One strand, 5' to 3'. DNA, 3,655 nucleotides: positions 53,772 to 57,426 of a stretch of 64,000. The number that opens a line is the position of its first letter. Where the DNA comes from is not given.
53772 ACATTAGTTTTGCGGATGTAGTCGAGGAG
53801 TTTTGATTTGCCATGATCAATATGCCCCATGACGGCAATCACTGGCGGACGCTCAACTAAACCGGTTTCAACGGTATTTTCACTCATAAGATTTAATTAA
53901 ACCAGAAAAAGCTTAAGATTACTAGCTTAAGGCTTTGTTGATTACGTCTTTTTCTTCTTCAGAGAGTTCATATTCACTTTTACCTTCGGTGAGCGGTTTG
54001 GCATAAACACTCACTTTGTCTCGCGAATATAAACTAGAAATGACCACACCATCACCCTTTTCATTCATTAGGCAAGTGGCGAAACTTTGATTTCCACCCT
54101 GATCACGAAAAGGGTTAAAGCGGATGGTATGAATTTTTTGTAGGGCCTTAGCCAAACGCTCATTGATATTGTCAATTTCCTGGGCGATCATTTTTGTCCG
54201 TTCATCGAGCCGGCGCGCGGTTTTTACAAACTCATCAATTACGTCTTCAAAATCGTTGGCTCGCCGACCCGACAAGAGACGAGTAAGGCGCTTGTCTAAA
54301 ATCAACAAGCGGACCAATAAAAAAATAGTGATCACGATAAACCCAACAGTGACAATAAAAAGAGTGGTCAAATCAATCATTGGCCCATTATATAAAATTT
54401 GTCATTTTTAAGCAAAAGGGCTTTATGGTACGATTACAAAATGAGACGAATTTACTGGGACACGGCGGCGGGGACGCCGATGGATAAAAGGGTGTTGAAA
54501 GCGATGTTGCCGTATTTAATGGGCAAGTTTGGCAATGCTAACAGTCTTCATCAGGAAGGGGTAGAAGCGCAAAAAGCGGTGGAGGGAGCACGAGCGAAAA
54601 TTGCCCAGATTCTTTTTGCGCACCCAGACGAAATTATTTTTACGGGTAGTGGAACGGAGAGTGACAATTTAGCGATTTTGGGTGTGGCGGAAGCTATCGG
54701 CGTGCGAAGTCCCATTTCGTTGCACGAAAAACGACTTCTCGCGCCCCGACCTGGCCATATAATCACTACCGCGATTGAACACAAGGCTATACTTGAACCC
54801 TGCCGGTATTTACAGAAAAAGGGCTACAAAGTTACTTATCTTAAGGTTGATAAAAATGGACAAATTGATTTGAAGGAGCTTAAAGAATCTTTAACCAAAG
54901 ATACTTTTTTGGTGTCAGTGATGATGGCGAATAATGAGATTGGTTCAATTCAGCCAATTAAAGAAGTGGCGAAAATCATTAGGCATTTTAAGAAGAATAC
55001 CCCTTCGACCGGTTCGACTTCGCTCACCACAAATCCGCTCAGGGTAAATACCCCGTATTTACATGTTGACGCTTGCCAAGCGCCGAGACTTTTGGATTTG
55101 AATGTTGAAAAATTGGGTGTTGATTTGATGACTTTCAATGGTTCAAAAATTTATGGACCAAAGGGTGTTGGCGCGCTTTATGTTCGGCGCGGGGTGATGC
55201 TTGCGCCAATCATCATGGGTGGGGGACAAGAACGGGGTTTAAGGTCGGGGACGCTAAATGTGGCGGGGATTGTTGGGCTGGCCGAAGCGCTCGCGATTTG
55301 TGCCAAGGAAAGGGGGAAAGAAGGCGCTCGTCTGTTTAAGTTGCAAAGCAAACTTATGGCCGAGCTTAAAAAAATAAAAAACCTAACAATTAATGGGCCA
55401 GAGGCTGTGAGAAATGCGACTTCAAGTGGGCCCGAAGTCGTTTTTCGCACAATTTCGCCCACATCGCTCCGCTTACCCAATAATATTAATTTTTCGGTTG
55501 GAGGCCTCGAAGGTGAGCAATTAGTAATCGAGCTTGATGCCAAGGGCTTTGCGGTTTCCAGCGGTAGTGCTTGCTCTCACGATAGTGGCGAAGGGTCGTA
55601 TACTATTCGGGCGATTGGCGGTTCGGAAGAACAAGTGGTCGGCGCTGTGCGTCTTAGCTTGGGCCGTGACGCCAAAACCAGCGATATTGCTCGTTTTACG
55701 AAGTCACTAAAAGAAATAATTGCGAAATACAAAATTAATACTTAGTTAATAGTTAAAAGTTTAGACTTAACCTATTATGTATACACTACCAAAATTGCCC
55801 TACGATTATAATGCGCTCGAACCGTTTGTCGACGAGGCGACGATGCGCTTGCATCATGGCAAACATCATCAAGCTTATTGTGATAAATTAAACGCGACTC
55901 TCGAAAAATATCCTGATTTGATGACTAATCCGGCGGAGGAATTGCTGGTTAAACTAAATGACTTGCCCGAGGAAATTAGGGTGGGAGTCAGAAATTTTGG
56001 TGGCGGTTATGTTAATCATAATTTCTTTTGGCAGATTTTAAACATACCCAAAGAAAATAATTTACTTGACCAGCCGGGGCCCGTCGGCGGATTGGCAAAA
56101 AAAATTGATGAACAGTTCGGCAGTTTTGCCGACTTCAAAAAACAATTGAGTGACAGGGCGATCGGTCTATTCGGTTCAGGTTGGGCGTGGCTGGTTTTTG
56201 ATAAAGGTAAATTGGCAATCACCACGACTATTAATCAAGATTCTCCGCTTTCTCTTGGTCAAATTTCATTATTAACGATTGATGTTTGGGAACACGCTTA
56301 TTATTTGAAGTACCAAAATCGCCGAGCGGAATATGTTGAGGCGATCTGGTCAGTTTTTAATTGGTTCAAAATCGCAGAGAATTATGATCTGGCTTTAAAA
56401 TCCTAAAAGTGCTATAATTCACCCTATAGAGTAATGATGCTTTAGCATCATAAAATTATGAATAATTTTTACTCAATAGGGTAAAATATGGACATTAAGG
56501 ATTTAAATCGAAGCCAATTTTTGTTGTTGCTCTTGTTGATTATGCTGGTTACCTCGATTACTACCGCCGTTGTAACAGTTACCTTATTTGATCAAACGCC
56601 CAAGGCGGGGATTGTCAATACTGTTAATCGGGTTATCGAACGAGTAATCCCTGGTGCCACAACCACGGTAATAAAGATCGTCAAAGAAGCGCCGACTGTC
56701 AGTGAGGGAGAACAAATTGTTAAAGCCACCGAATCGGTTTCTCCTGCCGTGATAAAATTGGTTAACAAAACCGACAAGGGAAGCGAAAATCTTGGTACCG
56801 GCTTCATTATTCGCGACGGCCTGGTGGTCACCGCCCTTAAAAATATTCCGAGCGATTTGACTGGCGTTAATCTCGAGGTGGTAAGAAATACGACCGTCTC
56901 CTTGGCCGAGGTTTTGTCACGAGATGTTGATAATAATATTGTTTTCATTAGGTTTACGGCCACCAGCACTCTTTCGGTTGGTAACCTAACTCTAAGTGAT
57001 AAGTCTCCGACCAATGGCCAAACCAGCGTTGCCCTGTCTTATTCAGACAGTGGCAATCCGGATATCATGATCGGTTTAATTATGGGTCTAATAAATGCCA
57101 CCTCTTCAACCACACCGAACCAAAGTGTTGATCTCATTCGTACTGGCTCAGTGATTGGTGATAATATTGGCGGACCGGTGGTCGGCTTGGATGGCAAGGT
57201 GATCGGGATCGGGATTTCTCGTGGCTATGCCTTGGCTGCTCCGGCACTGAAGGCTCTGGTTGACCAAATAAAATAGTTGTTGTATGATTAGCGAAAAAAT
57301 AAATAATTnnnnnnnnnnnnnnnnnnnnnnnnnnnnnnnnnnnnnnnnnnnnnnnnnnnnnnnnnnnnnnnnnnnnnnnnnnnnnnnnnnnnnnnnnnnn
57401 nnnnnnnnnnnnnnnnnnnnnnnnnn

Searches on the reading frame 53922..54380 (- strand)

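Call 28: search_protein_families(library=pfam, proteins=[window:53922-54380:-], max_evalue=0.0001)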
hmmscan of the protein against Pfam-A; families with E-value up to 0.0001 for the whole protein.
window:53922-54380:- (152 aa): 1 family
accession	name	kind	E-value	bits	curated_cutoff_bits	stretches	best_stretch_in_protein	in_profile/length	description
PF14584.11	DUF4446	-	1.3e-40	139.3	27.4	1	6-150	5-149/150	Protein of unknown function (DUF4446)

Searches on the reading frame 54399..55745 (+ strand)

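Call 28: search_protein_families(library=pfam, proteins=[window:54399-55745:+], max_evalue=0.0001)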
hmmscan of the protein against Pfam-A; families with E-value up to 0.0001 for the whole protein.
window:54399-55745:+ (448 aa): 1 family
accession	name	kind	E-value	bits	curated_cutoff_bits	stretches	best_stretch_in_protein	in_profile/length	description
PF00266.25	Aminotran_5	-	9.2e-65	219.4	21.5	2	18-196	1-167/371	Aminotransferase class-V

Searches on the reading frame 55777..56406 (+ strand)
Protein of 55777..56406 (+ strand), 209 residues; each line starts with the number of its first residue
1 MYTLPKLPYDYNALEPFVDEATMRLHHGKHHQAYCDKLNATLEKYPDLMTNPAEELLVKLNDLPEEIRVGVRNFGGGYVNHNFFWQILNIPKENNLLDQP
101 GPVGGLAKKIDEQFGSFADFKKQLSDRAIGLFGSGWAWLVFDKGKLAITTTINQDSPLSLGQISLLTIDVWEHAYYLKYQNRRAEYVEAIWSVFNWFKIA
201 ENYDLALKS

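Call 28: search_protein_families(library=pfam, proteins=[window:55777-56406:+], max_evalue=0.0001)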
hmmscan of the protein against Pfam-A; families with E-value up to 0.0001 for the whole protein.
window:55777-56406:+ (209 aa): 2 families
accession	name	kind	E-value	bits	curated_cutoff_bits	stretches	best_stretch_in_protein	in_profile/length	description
PF02777.23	Sod_Fe_C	-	1.1e-38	131.8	20.9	1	104-201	3-101/102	Iron/manganese superoxide dismutases, C-terminal domain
PF00081.27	Sod_Fe_N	-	9.7e-27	93.7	27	1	2-88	2-81/82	Iron/manganese superoxide dismutases, alpha-hairpin domain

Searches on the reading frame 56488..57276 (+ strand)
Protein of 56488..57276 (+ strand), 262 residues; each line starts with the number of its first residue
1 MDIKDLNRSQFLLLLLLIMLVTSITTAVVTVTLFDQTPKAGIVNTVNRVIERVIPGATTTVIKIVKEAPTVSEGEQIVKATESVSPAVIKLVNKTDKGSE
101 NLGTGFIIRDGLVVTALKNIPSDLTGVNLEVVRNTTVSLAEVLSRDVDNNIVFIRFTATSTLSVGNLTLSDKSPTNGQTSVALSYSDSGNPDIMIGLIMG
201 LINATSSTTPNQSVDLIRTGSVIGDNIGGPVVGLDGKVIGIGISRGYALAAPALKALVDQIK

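Call 28: search_protein_families(library=pfam, proteins=[window:56488-57276:+], max_evalue=0.0001)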
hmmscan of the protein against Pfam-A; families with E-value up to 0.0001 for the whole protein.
window:56488-57276:+ (262 aa): 1 family
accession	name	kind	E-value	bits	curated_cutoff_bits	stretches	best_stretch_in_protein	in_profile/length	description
PF13365.12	Trypsin_2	-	8.2e-09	36.8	27.6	1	103-241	1-144/144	Trypsin-like peptidase domain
